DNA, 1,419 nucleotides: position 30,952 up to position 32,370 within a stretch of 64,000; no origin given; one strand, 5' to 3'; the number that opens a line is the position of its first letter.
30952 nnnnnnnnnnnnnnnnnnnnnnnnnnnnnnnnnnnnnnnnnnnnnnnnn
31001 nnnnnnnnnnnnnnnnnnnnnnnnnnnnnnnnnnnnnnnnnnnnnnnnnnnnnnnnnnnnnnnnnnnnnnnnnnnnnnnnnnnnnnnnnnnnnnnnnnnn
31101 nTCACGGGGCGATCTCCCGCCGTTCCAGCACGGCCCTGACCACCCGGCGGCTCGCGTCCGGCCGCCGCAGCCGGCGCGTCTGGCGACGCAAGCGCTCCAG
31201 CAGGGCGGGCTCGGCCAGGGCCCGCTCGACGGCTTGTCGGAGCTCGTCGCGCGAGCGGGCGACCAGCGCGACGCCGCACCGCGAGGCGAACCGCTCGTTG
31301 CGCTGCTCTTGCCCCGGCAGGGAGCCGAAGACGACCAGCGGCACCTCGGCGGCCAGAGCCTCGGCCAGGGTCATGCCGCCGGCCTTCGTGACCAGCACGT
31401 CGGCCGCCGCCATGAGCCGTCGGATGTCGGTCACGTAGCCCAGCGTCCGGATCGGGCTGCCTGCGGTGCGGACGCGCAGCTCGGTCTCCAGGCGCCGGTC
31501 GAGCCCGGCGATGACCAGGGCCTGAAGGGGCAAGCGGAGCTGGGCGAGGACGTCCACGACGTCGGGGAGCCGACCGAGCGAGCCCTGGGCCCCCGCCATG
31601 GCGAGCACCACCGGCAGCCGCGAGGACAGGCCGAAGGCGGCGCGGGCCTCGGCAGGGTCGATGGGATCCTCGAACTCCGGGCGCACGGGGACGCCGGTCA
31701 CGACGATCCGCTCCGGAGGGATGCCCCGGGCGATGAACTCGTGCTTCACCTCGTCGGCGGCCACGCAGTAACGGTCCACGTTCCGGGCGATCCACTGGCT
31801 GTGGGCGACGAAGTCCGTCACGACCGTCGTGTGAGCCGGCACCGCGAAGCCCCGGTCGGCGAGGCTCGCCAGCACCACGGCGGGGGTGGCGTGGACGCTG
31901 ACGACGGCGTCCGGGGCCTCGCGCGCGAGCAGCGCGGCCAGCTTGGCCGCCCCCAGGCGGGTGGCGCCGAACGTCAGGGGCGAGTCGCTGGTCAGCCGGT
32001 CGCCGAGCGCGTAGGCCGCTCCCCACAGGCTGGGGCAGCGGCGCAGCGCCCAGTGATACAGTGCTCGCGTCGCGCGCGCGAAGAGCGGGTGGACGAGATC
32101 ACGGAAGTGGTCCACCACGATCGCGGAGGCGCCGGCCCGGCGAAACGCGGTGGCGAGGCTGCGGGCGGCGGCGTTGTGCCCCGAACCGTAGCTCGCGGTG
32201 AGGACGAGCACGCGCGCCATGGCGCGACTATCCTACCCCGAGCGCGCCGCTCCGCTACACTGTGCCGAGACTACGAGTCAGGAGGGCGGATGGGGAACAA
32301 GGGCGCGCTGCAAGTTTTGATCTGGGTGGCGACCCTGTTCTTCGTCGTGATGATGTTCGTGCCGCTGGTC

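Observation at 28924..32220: rSAM + CE4 deacetylase + GT28 lipid glycosyltransferase converge on one terminator: a possible non-orthologous replacement of the HpnI/HpnK steps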

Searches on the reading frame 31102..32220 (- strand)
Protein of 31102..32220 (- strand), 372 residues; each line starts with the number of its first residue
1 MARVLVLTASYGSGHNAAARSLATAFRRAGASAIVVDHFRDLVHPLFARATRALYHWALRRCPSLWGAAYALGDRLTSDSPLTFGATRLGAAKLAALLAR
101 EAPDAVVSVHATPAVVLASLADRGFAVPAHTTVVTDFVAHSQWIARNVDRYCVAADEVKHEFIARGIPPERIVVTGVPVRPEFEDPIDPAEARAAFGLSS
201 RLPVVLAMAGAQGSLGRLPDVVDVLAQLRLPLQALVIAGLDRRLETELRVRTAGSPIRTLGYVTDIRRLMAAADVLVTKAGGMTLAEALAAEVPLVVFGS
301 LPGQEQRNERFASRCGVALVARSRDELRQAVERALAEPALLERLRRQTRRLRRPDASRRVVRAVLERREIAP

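Call 6: search_protein_families(library=pfam, proteins=[window:31102-32220:-], max_evalue=0.01)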
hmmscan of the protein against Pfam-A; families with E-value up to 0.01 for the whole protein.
window:31102-32220:- (372 aa): 7 families
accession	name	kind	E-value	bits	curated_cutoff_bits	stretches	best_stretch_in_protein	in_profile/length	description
PF06925.17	MGDG_synth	-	2.9e-28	99.5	25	1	15-179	1-169/169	Monogalactosyldiacylglycerol (MGDG) synthase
PF00534.26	Glycos_transf_1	-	1.1e-09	38.5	26.4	1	220-350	32-171/172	Glycosyl transferases group 1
PF04101.22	Glyco_tran_28_C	-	3.5e-08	34.1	22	1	221-337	18-143/166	Glycosyltransferase family 28 C-terminal domain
PF02350.25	Epimerase_2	-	4.9e-08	32.6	30.6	1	151-364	126-346/347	UDP-N-acetylglucosamine 2-epimerase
PF13692.12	Glyco_trans_1_4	-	5.7e-08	33.6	27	1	234-336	35-141/142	Glycosyl transferases group 1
PF13477.12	Glyco_trans_4_2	-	0.0076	16.9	23.4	0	82-142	54-116/139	Glycosyl transferase 4-like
PF13439.12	Glyco_transf_4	-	0.0091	16.5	28.5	0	80-175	50-162/170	Glycosyltransferase Family 4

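Call 7: search_protein_families(library=ncbifam, proteins=[window:31102-32220:-], max_evalue=0.01)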
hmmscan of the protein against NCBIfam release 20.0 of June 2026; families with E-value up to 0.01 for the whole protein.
window:31102-32220:- (372 aa): 9 families
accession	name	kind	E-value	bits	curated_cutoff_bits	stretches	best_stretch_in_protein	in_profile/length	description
NF010135.0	PRK13609.1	equivalog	1.3e-78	264.6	500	1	3-370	6-371/388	diglucosyl diacylglycerol synthase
NF010134.0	PRK13608.1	equivalog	2.5e-43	148.6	557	1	3-366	7-367/391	diglucosyl diacylglycerol synthase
TIGR01133.1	murG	equivalog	2.3e-16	59.8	250.25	1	140-363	131-352/353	undecaprenyldiphospho-muramoylpentapeptide beta-N-acetylglucosaminyltransferase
TIGR04516.1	glycosyl_450act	subfamily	8e-07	28.5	440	1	221-363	268-409/418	activator-dependent family glycosyltransferase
NF009102.0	PRK12446.1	equivalog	2.8e-05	23.2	339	1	161-298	145-278/352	undecaprenyldiphospho-muramoylpentapeptide beta-N-acetylglucosaminyltransferase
TIGR01426.2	MGT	subfamily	0.00013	21.2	260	1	270-353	290-376/393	macrolide family glycosyltransferase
TIGR03088.1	stp2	hypoth_equivalog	0.00084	18.5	409.05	1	133-349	136-350/374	TIGR03088 family PEP-CTERM/XrtA system glycosyltransferase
TIGR03590.1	PseG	equivalog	0.004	16.8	153.55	0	178-300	153-269/280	UDP-2,4-diacetamido-2,4,6-trideoxy-beta-L-altropyranose hydrolase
TIGR00236.1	wecB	equivalog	0.0045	16.2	210.15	0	260-366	264-364/366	non-hydrolyzing UDP-N-acetylglucosamine 2-epimerase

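Call 53: find_homologous_proteins(query=window:31105-32220:-)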
Query window:31105-32220:- (372 aa): 1058 proteins with E <= 0.001 among 8000 candidates; the best 120 are listed.
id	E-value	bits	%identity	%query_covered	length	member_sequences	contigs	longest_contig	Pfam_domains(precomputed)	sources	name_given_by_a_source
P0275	3.4e-226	768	98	100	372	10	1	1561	PF00534.27,PF04101.23,PF02350.26,PF06925.18,PF13692.13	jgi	jgi:processive 1,2-diacylglycerol beta-glucosyltransferase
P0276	2.0e-197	673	86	100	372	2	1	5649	PF00534.27,PF04101.23,PF02350.26,PF06925.18,PF13692.13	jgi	jgi:processive 1,2-diacylglycerol beta-glucosyltransferase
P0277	5.2e-193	659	84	100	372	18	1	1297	PF00534.27,PF04101.23,PF02350.26,PF06925.18,PF13692.13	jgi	jgi:processive 1,2-diacylglycerol beta-glucosyltransferase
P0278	7.1e-192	655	83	100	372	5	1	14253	PF00534.27,PF04101.23,PF02350.26,PF06925.18,PF13692.13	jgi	jgi:processive 1,2-diacylglycerol beta-glucosyltransferase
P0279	2.0e-186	637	83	100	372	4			PF00534.27,PF04101.23,PF02350.26,PF06925.18,PF13692.13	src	-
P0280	7.1e-184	629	81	100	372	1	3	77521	PF00534.27,PF04101.23,PF02350.26,PF06925.18,PF13692.13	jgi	jgi:processive 1,2-diacylglycerol beta-glucosyltransferase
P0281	1.9e-169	581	75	100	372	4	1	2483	PF00534.27,PF04101.23,PF02350.26,PF06925.18,PF13439.13,PF13692.13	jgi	jgi:processive 1,2-diacylglycerol beta-glucosyltransferase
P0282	3.2e-169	581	75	100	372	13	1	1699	PF00534.27,PF04101.23,PF13579.13,PF02350.26,PF06925.18,PF13439.13,PF13692.13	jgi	-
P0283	1.3e-166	572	74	100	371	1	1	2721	PF00534.27,PF04101.23,PF02350.26,PF06925.18,PF13692.13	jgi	jgi:processive 1,2-diacylglycerol beta-glucosyltransferase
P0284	1.3e-164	566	72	99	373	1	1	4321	PF00534.27,PF04101.23,PF02350.26,PF06925.18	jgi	jgi:processive 1,2-diacylglycerol beta-glucosyltransferase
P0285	1.4e-164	565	73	100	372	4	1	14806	PF00534.27,PF04101.23,PF02350.26,PF06925.18,PF13692.13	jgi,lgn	jgi:processive 1,2-diacylglycerol beta-glucosyltransferase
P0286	1.8e-164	565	73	100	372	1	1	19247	PF00534.27,PF04101.23,PF02350.26,PF06925.18,PF13692.13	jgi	jgi:processive 1,2-diacylglycerol beta-glucosyltransferase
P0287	1.8e-164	565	73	100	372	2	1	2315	PF00534.27,PF04101.23,PF02350.26,PF06925.18,PF13692.13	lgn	-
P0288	1.1e-163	562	72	99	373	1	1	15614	PF00534.27,PF04101.23,PF02350.26,PF06925.18,PF13692.13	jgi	jgi:processive 1,2-diacylglycerol beta-glucosyltransferase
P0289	9.0e-163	559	72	100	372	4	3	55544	PF00534.27,PF04101.23,PF02350.26,PF06925.18,PF13692.13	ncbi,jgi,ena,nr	ncbi:MAG: hypothetical protein AUH29_07375 [Candidatus Rokubacteria bacterium 13_1_40CM_69_27]|nr:MA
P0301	1.3e-154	533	69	99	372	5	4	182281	PF00534.27,PF04101.23,PF02350.26,PF06925.18,PF13692.13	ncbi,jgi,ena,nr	ncbi:MAG: hypothetical protein DMD91_17165 [Candidatus Rokuibacteriota bacterium]|nr:MAG: hypothetic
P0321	2.6e-150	519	70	98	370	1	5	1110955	PF00534.27,PF04101.23,PF06925.18,PF13692.13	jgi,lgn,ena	-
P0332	1.6e-149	516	69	99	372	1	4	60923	PF04101.23,PF02350.26,PF06925.18,PF13692.13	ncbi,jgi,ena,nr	ncbi:MAG TPA: UDP-N-acetylglucosamine 2-epimerase [Candidatus Binatia bacterium]|nr:UDP-N-acetylgluc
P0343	1.3e-148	513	69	98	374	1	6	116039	PF00534.27,PF04101.23,PF06925.18,PF13692.13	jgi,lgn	jgi:processive 1,2-diacylglycerol beta-glucosyltransferase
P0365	6.2e-147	507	67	100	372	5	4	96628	PF00534.27,PF04101.23,PF02350.26,PF06925.18,PF13692.13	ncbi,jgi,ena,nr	ncbi:MAG: hypothetical protein DME04_18550 [Candidatus Rokuibacteriota bacterium]|nr:MAG: hypothetic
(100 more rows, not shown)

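Call 54: find_encoding_contigs(protein=P0332, flank=10000, max_places=1)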
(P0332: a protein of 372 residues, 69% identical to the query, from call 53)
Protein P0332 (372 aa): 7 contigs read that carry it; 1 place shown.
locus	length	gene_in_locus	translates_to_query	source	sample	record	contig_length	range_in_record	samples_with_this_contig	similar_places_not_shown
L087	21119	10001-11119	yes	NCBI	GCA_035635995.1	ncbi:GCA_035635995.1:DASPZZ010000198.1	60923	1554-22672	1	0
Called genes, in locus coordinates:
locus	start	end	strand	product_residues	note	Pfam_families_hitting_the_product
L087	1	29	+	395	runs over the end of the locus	PF12006:DUF3500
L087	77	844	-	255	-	PF00596:Aldolase_II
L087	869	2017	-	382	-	PF04909:Amidohydro_2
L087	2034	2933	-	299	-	PF12911:OppC_N, PF00528:BPD_transp_1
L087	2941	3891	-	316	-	PF19300:BPD_transp_1_N, PF00528:BPD_transp_1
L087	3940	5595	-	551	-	PF00496:SBP_bac_5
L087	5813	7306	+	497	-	PF00496:SBP_bac_5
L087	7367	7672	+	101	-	-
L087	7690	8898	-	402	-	PF08241:Methyltransf_11 (weak), PF08242:Methyltransf_12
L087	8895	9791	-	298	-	PF03279:Lip_A_acyltrans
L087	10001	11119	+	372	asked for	PF06925:MGDG_synth, PF02350:Epimerase_2, PF04101:Glyco_tran_28_C (weak), PF13692:Glyco_trans_1_4 (weak)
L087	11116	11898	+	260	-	PF01522:Polysacc_deac_1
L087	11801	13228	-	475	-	PF04055:Radical_SAM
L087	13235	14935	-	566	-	PF13231:PMT_2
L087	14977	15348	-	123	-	PF00892:EamA, PF10639:TMEM234 (weak)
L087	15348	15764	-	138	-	-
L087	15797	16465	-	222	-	PF00005:ABC_tran, PF02463:SMC_N (faint), PF13304:AAA_21 (faint)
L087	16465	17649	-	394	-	PF12704:MacB_PCD, PF02687:FtsX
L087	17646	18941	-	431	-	PF01494:FAD_binding_3, PF01946:Thi4 (faint), PF00070:Pyr_redox (faint), PF01266:DAO (weak), PF04820:Trp_halogenase, PF12831:FAD_oxidored, PF13450:NAD_binding_8 (weak), PF04820:Trp_halogenase, +3 more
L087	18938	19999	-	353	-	PF00535:Glycos_transf_2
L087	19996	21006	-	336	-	PF00109:ketoacyl-synt (weak)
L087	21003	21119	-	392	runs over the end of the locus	PF00109:ketoacyl-synt, PF02801:Ketoacyl-synt_C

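Call 55: find_encoding_contigs(protein=P0321, flank=10000, max_places=1)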
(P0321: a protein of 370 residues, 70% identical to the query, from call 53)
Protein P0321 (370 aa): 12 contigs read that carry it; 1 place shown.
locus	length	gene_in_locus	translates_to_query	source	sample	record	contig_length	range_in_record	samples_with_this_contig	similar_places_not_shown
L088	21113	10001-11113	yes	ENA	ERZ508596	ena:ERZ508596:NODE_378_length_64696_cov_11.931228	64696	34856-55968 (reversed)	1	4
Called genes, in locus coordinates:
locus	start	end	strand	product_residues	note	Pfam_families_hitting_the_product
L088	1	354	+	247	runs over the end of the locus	PF00106:adh_short, PF08659:KR, PF13561:adh_short_C2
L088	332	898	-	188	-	PF01575:MaoC_dehydratas, PF13452:FAS1_DH_region, PF03061:4HBT (faint)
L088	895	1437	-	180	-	-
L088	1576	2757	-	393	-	PF00561:Abhydrolase_1, PF12146:Hydrolase_4 (faint), PF06850:PHB_depo_C (weak), PF11339:DUF3141 (weak)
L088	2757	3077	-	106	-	PF14864:Alkyl_sulf_C (weak), PF02036:SCP2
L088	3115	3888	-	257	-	PF00378:ECH_1, PF16113:ECH_2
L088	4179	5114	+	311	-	PF00296:Bac_luciferase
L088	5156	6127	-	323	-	PF00291:PALP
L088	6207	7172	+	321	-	PF25145:NfeD1b_N (weak), PF01343:Peptidase_S49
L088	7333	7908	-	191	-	PF00293:NUDIX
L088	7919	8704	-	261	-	PF02517:Rce1-like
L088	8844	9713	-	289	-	PF01936:NYN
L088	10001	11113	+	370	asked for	PF06925:MGDG_synth, PF04101:Glyco_tran_28_C (weak), PF13692:Glyco_trans_1_4, PF00534:Glycos_transf_1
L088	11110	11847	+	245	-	PF01522:Polysacc_deac_1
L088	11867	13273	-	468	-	PF02310:B12-binding (weak), PF04055:Radical_SAM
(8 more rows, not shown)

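Call 69: search_solved_structures(query=window:31105-32220:-, max_evalue=0.001)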
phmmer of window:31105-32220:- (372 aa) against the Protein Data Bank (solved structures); distinct sequences matched with E-value up to 0.001: 5.
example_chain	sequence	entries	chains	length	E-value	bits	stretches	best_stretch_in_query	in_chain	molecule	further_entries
9wde_A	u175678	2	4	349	1.3e-45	159.4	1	90-370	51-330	Processive diacylglycerol beta-glucosyltransferase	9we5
4wyi_A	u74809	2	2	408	2.8e-35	125.4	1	3-364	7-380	Monogalactosyldiacylglycerol synthase 1, chloroplastic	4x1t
3s2u_A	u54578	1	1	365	6.2e-09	38.8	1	170-366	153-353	UDP-N-acetylglucosamine--N-acetylmuramyl-(pentapeptide) pyrophosphoryl-undecaprenol N-acet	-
7d1i_A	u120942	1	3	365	1.8e-08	37.3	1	169-363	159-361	UDP-N-acetylglucosamine--N-acetylmuramyl-(pentapeptide) pyrophosphoryl-undecaprenol N-acet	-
1f0k_A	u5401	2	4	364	0.00097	21.7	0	175-364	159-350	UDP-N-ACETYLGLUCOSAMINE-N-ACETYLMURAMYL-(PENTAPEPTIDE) PYROPHOSPHORYL-UNDECAPRENOL N-ACETY | UDP-N-acetylglucosamine--N-acetylmuramyl-(pentapeptide) pyrophospho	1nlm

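Call 81: find_encoding_contigs(protein=P0365, flank=6000, max_places=1)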
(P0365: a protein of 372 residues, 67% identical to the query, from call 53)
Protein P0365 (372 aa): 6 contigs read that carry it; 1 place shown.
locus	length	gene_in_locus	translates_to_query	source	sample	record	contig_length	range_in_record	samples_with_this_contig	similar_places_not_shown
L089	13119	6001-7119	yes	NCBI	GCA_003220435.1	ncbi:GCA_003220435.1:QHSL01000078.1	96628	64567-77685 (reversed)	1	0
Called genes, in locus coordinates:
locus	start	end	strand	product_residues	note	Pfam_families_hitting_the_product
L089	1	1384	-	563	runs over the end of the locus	PF00496:SBP_bac_5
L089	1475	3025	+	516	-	PF00496:SBP_bac_5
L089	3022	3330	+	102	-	-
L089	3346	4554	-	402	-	PF08242:Methyltransf_12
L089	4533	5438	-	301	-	PF03279:Lip_A_acyltrans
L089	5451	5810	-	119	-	-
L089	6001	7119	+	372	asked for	PF06925:MGDG_synth, PF02350:Epimerase_2 (weak), PF00534:Glycos_transf_1, PF04101:Glyco_tran_28_C (weak), PF13692:Glyco_trans_1_4 (weak)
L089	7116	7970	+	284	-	PF01522:Polysacc_deac_1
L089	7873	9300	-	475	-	PF04055:Radical_SAM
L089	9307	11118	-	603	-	PF13231:PMT_2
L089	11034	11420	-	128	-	-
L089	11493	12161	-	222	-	PF00005:ABC_tran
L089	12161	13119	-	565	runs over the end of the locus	PF12704:MacB_PCD, PF02687:FtsX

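Call 82: find_encoding_contigs(protein=P0343, flank=6000, max_places=1)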
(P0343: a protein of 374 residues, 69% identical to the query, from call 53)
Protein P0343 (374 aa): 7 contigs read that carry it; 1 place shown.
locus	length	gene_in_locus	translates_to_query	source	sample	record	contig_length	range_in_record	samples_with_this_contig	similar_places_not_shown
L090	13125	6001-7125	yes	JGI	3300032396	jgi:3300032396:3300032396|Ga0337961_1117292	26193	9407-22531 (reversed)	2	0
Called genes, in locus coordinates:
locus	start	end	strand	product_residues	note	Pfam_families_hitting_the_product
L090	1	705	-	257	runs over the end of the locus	PF01209:Ubie_methyltran, PF13489:Methyltransf_23, PF13847:Methyltransf_31, PF08241:Methyltransf_11, PF08242:Methyltransf_12, PF13649:Methyltransf_25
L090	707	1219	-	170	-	-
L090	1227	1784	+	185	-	-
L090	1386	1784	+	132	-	-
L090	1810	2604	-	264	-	PF00106:adh_short, PF08659:KR, PF13561:adh_short_C2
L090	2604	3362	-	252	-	-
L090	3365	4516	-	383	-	PF02771:Acyl-CoA_dh_N, PF02770:Acyl-CoA_dh_M, PF00441:Acyl-CoA_dh_1, PF08028:Acyl-CoA_dh_2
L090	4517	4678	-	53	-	-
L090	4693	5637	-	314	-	PF01936:NYN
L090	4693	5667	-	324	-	PF01936:NYN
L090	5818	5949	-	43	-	-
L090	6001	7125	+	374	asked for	PF06925:MGDG_synth, PF04101:Glyco_tran_28_C (weak), PF00534:Glycos_transf_1 (weak), PF13692:Glyco_trans_1_4 (weak)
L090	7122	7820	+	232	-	PF01522:Polysacc_deac_1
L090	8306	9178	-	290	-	PF03767:Acid_phosphat_B, PF13344:Hydrolase_6 (weak)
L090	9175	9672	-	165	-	PF15891:Nuc_deoxyri_tr2 (weak), PF05014:Nuc_deoxyrib_tr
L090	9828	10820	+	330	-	PF02608:Bmp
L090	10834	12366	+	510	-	PF00005:ABC_tran, PF13304:AAA_21 (faint), PF00005:ABC_tran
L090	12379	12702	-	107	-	PF01850:PIN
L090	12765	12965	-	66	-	-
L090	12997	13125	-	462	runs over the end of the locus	PF01425:Amidase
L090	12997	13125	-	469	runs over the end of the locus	PF01425:Amidase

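Call 83: find_encoding_contigs(protein=P0301, flank=6000, max_places=1)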
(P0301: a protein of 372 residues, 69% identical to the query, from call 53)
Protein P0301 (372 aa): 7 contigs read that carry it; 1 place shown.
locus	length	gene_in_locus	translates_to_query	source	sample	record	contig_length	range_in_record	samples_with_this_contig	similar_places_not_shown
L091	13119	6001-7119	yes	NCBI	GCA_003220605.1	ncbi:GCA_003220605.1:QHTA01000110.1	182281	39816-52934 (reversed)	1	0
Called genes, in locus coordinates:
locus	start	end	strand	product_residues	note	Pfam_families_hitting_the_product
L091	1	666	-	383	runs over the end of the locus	PF02771:Acyl-CoA_dh_N, PF02770:Acyl-CoA_dh_M, PF00441:Acyl-CoA_dh_1, PF08028:Acyl-CoA_dh_2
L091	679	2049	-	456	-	PF03972:MmgE_PrpD_N, PF19305:MmgE_PrpD_C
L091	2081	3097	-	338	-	PF01936:NYN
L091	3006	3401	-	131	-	-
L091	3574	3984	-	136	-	PF00072:Response_reg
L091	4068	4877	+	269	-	PF00072:Response_reg, PF08281:Sigma70_r4_2 (weak), PF00196:GerE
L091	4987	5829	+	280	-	PF28239:Npun_R2479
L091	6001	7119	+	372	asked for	PF06925:MGDG_synth, PF02350:Epimerase_2, PF00534:Glycos_transf_1, PF04101:Glyco_tran_28_C, PF13692:Glyco_trans_1_4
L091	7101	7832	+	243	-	PF01522:Polysacc_deac_1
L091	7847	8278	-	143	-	-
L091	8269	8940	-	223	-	PF02463:SMC_N (faint), PF00005:ABC_tran, PF13304:AAA_21 (faint)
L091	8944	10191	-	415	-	PF12704:MacB_PCD, PF02687:FtsX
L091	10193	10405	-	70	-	-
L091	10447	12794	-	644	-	PF13450:NAD_binding_8 (faint), PF01266:DAO (faint), PF01494:FAD_binding_3, PF04820:Trp_halogenase, PF07992:Pyr_redox_2 (weak), PF12831:FAD_oxidored (weak), PF04820:Trp_halogenase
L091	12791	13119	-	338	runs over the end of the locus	PF00109:ketoacyl-synt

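Call 86: search_protein_families(library=ncbifam, proteins=[L087:8895-9791:-, L087:7690-8898:-], max_evalue=0.00001)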
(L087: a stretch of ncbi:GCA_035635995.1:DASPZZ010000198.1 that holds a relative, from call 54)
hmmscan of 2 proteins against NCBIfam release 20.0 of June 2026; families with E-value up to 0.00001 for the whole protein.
L087:8895-9791:- (298 aa): 14 families
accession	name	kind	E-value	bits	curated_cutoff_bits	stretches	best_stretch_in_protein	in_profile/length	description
NF005919.0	PRK07920.1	equivalog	5.1e-21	75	209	1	33-293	24-293/311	phosphatidylinositol mannoside acyltransferase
NF006487.0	PRK08905.1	equivalog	8.8e-17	61.1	281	1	29-287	8-267/290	lysophospholipid acyltransferase family protein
NF006270.0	PRK08419.1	equivalog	2.2e-14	53.4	248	1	27-290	13-285/298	lipid A biosynthesis lauroyl acyltransferase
TIGR02207.1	lipid_A_htrB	subfamily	2.2e-13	50.2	297.8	1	29-287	23-285/303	LpxL/LpxP family Kdo(2)-lipid IV(A) lauroyl/palmitoleoyl acyltransferase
NF005120.0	PRK06553.1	equivalog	5.7e-11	42.3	273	1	124-294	134-307/308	lipid A biosynthesis lauroyl acyltransferase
NF006507.0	PRK08943.1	subfamily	3e-09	36.4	337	1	27-289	33-300/322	lipid A biosynthesis (KDO)2-(lauroyl)-lipid IVA acyltransferase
NF006437.0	PRK08733.1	equivalog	2.9e-08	33.2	540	1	29-287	29-288/306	LpxL/LpxP family Kdo(2)-lipid IV(A) lauroyl/palmitoleoyl acyltransferase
NF004191.0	PRK05646.1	equivalog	4e-08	32.8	491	1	32-287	29-289/310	lipid A biosynthesis lauroyl acyltransferase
NF005340.0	PRK06860.1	subfamily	1.1e-07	31.4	398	1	33-287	33-291/309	lipid A biosynthesis lauroyl acyltransferase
NF006438.0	PRK08734.1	equivalog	1.2e-07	31.1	363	1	24-286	10-278/305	lauroyl acyltransferase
TIGR02208.1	lipid_A_msbB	equivalog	2.6e-07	30.2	336.05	1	29-287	25-288/305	lauroyl-Kdo(2)-lipid IV(A) myristoyltransferase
NF005952.0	PRK08025.1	equivalog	9.9e-07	28.1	517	0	34-286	32-287/306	kdo(2)-lipid IV(A) palmitoleoyltransferase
NF005150.0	PRK06628.1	equivalog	1.9e-06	27.5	350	1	56-294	48-289/290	lipid A biosynthesis lauroyl acyltransferase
NF005399.0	PRK06946.1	subfamily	9.6e-06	25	343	0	128-287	116-277/294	lipid A biosynthesis lauroyl acyltransferase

L087:7690-8898:- (402 aa): 0 families
